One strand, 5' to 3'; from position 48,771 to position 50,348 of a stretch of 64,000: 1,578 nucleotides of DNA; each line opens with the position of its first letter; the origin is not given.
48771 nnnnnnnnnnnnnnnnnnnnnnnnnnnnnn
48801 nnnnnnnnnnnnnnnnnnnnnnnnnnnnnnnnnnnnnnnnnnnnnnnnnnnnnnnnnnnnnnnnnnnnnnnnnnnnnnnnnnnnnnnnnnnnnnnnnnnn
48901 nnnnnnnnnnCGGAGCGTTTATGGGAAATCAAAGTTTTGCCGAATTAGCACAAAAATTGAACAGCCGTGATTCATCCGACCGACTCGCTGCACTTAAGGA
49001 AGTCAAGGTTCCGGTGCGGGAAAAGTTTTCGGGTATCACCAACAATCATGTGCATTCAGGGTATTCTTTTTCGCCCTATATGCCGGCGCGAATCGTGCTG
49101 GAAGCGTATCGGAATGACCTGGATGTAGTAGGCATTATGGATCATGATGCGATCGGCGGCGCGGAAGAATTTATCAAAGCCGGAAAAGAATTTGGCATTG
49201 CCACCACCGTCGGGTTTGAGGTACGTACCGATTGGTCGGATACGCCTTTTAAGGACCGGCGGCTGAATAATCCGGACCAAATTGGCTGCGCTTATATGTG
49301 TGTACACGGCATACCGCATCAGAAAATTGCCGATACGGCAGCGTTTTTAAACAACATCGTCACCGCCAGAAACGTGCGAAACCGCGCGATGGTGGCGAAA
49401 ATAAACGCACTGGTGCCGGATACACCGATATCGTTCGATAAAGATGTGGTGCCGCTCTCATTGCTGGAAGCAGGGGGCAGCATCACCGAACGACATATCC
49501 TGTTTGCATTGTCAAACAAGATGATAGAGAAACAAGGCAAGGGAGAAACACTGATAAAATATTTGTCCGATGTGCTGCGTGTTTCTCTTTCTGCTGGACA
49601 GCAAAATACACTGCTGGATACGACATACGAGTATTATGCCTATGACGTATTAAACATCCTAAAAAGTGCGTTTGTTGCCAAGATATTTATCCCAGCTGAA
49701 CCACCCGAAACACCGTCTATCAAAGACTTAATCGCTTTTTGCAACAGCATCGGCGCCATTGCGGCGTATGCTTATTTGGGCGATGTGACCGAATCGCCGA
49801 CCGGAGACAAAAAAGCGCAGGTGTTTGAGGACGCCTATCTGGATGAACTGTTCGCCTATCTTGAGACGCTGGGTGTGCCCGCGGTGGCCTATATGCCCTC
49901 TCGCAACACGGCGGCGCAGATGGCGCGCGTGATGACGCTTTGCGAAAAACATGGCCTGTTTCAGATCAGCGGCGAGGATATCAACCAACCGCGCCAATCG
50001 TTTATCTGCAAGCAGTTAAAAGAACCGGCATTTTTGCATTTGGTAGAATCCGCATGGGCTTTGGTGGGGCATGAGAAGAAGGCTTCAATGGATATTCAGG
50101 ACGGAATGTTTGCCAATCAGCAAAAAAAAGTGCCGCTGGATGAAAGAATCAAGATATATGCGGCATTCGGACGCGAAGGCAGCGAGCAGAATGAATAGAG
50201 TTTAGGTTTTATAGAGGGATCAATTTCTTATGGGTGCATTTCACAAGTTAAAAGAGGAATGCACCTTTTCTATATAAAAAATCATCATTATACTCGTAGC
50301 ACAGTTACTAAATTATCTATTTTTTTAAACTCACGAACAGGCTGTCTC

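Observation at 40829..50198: DeoR-controlled operon joins a complete lipoamide E2-E3-E1 complex to SorE-like and SrlD-like dehydrogenases and a PHP phosphoesterase: candidate undescribed oxidative C-C cleavage route for a sugar or polyol derivative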

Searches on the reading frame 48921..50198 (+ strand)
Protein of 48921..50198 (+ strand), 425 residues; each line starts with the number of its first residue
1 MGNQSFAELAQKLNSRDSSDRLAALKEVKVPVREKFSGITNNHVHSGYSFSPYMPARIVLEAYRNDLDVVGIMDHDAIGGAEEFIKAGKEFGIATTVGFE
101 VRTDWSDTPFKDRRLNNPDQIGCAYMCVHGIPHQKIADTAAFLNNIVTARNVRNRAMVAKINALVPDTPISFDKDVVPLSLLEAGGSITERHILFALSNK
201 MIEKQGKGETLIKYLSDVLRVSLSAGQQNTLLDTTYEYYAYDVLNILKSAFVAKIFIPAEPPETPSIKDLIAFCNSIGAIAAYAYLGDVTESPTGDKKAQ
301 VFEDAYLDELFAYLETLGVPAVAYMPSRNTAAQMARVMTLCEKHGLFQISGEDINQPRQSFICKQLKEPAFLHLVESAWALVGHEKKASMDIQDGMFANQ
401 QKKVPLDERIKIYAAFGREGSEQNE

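Call 3: search_protein_families(library=pfam, proteins=[window:48921-50198:+])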
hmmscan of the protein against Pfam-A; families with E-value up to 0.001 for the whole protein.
window:48921-50198:+ (425 aa): 1 family
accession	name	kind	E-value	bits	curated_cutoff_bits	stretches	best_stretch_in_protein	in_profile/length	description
PF02811.25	PHP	-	3e-06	28.1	26.4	1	43-104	3-66/164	PHP domain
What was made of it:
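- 48921..50198 (+): PHP-fold metal-dependent phosphoesterase-like protein (425 aa), substrate unknown. The Pfam PHP hit covers the N-terminal motif only (call 3).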

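Call 4: search_protein_families(library=ncbifam, proteins=[window:48921-50198:+])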
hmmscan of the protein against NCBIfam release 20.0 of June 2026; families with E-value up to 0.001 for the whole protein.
window:48921-50198:+ (425 aa): 2 families
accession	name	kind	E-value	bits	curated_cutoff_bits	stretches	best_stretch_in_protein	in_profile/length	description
NF041577.1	nside_bi_sphtase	equivalog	8.2e-08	31.7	400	1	43-108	7-72/276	3',5'-nucleoside bisphosphate phosphatase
NF038032.1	CehA_McbA_metalo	domain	0.00019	21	80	1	42-105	7-71/315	CehA/McbA family metallohydrolase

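Call 16: search_solved_structures(query=window:48921-50198:+, max_evalue=1)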
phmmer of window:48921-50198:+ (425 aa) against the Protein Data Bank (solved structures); distinct sequences matched with E-value up to 1: 4.
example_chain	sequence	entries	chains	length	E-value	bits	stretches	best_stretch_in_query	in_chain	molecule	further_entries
3e0f_A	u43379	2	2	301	6.1e-05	25.3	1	42-103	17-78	Putative Metal-dependent Phosphoesterase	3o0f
8bdz_A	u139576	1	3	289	0.032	16.4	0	15-42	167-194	Core protein,Matrix protein 2,External core antigen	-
8ber_A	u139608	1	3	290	0.032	16.4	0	15-42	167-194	Core protein,Matrix protein 2,External core antigen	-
2yb1_A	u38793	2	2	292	0.14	14.3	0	42-106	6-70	AMIDOHYDROLASE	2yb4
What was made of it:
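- Tried and rejected: The PDB sequence search gave only an N-terminal motif match (call 16).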

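Call 60: find_homologous_proteins(query=window:48921-50198:+, max_evalue=0.00001)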
Query window:48921-50198:+ (425 aa): 7762 proteins with E <= 0.00001 among 8000 candidates; the best 120 are listed.
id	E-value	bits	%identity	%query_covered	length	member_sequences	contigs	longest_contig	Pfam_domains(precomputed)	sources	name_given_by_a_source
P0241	1.3e-282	955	100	100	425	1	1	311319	PF02811.27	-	-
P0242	6.0e-199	679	72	98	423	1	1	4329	PF02811.27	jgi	-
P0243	7.8e-195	666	69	99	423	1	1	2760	PF02811.27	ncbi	-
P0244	1.0e-192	659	69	99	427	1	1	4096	PF02811.27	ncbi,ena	-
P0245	8.6e-192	656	67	99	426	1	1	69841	PF02811.27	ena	-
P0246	2.1e-187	641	66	98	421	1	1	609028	PF02811.27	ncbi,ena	-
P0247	1.8e-166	572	62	97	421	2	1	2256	PF02811.27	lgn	-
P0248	1.6e-163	562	61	97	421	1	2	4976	PF02811.27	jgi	-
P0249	6.3e-163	560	59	99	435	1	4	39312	PF02811.27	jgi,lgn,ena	-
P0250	8.7e-154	530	56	97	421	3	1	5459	PF02811.27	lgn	-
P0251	3.4e-152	525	58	96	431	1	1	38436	PF02811.27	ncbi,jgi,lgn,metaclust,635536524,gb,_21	metaclust:\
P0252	1.5e-144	500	55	96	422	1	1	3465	PF02811.27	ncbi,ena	-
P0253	2.2e-144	499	55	98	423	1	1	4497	PF02811.27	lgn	-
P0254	3.7e-144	499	56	96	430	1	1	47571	PF02811.27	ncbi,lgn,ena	-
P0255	5.2e-143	495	56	96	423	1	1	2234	PF02811.27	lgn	-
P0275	2.5e-136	473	53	96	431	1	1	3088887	PF02811.27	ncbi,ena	-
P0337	4.9e-129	449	50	96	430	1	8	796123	PF02811.27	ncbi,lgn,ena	-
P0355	6.5e-128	445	48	97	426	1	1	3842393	PF02811.27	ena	-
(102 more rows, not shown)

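Call 61: find_encoding_contigs(protein=P0275, flank=10000, max_places=1)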
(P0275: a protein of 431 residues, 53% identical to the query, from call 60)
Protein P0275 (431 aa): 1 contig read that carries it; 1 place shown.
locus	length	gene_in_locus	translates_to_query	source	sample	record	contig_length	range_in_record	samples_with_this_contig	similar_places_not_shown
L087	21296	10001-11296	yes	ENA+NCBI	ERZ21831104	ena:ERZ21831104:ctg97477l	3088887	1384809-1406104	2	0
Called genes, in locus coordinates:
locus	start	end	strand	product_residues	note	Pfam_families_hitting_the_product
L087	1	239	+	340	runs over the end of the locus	PF02653:BPD_transp_2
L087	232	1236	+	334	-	PF02653:BPD_transp_2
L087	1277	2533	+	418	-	PF13407:Peripla_BP_4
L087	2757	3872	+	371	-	PF01208:URO-D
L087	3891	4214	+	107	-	PF05336:rhaM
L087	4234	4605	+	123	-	PF07100:ASRT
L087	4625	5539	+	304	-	PF01522:Polysacc_deac_1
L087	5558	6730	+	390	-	PF01321:Creatinase_N, PF00557:Peptidase_M24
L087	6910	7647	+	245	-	PF02633:Creatininase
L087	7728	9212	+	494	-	PF00370:FGGY_N, PF02782:FGGY_C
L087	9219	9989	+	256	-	PF00106:adh_short, PF08659:KR, PF13561:adh_short_C2, PF23441:SDR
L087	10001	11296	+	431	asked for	PF02811:PHP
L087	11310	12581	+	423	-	PF08240:ADH_N, PF00107:ADH_zinc_N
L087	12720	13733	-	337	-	PF01408:GFO_IDH_MocA, PF02894:GFO_IDH_MocA_C, PF22725:GFO_IDH_MocA_C3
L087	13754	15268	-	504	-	PF07364:DUF1485, PF07171:MlrC_C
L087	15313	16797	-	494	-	PF00370:FGGY_N, PF02782:FGGY_C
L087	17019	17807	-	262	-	PF08220:HTH_DeoR, PF00455:DeoRC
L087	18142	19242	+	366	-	PF00266:Aminotran_5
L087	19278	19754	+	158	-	-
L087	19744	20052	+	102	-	-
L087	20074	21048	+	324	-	PF00676:E1_dh, PF13292:DXP_synthase_N (weak), PF02775:TPP_enzyme_C (weak)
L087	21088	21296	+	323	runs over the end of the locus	PF02779:Transket_pyr, PF02780:Transketolase_C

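Call 62: find_encoding_contigs(protein=P0355, flank=10000, max_places=1)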
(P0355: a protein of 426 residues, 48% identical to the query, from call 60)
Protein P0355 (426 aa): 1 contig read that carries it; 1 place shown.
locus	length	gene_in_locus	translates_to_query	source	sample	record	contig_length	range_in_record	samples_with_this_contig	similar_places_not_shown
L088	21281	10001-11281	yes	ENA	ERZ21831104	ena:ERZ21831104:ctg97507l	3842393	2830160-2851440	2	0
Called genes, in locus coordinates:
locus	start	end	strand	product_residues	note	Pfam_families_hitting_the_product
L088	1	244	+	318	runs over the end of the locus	PF02653:BPD_transp_2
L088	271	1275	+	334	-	PF02653:BPD_transp_2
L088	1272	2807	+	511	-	PF02463:SMC_N (faint), PF00005:ABC_tran, PF13304:AAA_21 (faint), PF00005:ABC_tran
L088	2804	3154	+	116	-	PF05336:rhaM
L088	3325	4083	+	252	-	PF00106:adh_short, PF08659:KR, PF13561:adh_short_C2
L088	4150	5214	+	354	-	PF00356:LacI (weak), PF00532:Peripla_BP_1, PF13407:Peripla_BP_4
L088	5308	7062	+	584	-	PF07881:Fucose_iso_N1, PF07882:Fucose_iso_N2, PF02952:Fucose_iso_C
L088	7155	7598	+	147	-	PF05025:RbsD_FucU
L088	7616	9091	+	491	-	PF00370:FGGY_N, PF02782:FGGY_C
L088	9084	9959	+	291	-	PF00106:adh_short, PF08659:KR, PF13561:adh_short_C2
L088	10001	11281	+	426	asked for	PF02811:PHP (weak)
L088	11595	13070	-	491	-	PF05598:DUF772, PF01609:DDE_Tnp_1 (weak), PF13586:DDE_Tnp_1_2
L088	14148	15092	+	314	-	PF01497:Peripla_BP_2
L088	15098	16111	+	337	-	PF01032:FecCD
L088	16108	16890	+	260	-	PF00005:ABC_tran, PF02463:SMC_N (weak), PF13304:AAA_21 (faint)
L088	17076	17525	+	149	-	PF00572:Ribosomal_L13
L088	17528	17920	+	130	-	PF00380:Ribosomal_S9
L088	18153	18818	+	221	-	-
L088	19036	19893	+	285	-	PF04085:MreC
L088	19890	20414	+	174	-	PF04093:MreD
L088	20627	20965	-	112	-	PF12844:HTH_19 (weak)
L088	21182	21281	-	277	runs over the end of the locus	PF02749:QRPTase_N, PF01729:QRPTase_C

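Call 63: find_encoding_contigs(protein=P0337, flank=10000, max_places=1)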
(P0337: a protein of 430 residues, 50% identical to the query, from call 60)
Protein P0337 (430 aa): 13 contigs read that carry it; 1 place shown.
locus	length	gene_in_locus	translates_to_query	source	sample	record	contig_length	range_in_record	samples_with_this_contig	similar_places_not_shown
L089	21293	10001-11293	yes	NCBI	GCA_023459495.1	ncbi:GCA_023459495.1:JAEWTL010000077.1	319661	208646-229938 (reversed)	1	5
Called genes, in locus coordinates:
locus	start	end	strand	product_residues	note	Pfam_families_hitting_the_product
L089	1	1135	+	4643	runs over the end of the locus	PF17803:Cadherin_4, PF17892:Cadherin_5, PF17963:Big_9, PF17803:Cadherin_4, PF17892:Cadherin_5, PF17963:Big_9, PF17803:Cadherin_4, PF17892:Cadherin_5, +55 more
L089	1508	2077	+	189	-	PF01022:HTH_5 (weak), PF01726:LexA_DNA_bind (faint), PF12802:MarR_2 (weak), PF12840:HTH_20, PF13412:HTH_24, PF08222:HTH_CodY (weak), PF08279:HTH_11, PF09339:HTH_IclR (weak), +1 more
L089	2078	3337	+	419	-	PF07690:MFS_1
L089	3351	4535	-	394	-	PF07690:MFS_1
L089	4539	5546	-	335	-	PF00480:ROK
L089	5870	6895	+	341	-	PF13535:ATP-grasp_4 (faint), PF02655:ATP-grasp_3, PF07478:Dala_Dala_lig_C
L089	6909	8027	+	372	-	PF04055:Radical_SAM, PF12544:LAM_C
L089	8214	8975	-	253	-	PF01325:Fe_dep_repress (weak), PF08220:HTH_DeoR, PF08279:HTH_11, PF00392:GntR (weak), PF00455:DeoRC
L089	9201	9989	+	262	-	PF23441:SDR, PF00106:adh_short, PF08659:KR, PF13561:adh_short_C2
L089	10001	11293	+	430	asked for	PF02811:PHP (weak)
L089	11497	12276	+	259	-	PF08220:HTH_DeoR, PF08279:HTH_11, PF00455:DeoRC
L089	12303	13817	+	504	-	PF02463:SMC_N (faint), PF00005:ABC_tran, PF13304:AAA_21 (faint), PF00005:ABC_tran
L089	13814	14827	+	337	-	PF02653:BPD_transp_2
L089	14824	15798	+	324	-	PF00532:Peripla_BP_1, PF13407:Peripla_BP_4, PF13458:Peripla_BP_6 (faint), PF13377:Peripla_BP_3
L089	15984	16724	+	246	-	PF00106:adh_short, PF08659:KR, PF13561:adh_short_C2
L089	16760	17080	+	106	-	PF05336:rhaM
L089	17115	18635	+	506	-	PF00005:ABC_tran, PF13304:AAA_21 (faint), PF00005:ABC_tran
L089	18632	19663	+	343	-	PF02653:BPD_transp_2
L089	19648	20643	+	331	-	PF02653:BPD_transp_2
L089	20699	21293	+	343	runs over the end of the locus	PF13407:Peripla_BP_4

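Call 75: predict_structure(alignment_id=A1)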
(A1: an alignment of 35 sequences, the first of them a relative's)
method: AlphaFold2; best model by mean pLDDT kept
length: 425 residues; sequences in the alignment: 35
mean_pLDDT: 93.0   pTM: 0.91
mean pLDDT of the five models: 93.0, 91.7, 91.5, 91.1, 90.1
residues with pLDDT >= 90: 353; 70-90: 54; 50-70: 14; < 50: 4
segments of 3 or more residues with pLDDT < 50: 423-425
pLDDT, mean of each block of 10 residues (from residue 1): 77 94 91 84 95 96 95 97 96 96 98 92 97 98 98 98 97 96 95 98 98 97 95 94 95 95 98 98 88 59 91 98 91 94 97 86 90 95 97 94 94 93 48
secondary structure, 60 per line:
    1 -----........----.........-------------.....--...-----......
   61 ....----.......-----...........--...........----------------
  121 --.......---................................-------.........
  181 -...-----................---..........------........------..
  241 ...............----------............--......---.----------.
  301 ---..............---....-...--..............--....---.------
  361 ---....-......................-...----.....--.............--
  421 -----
elements in order: H6-13 H18-26 E40-44 H55-64 E69-75 H81-91 E94-104 E123-129 H133-164 H172-180 H190-205 H209-218 H225-232 H239-255 H267-277 E280-285 H304-317 E321-324 H331-344 E347-350 H364-367 H369-390 H399-403 H406-418
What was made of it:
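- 48921..50198 (+): The AlphaFold2 model has pLDDT 93 (call 75).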
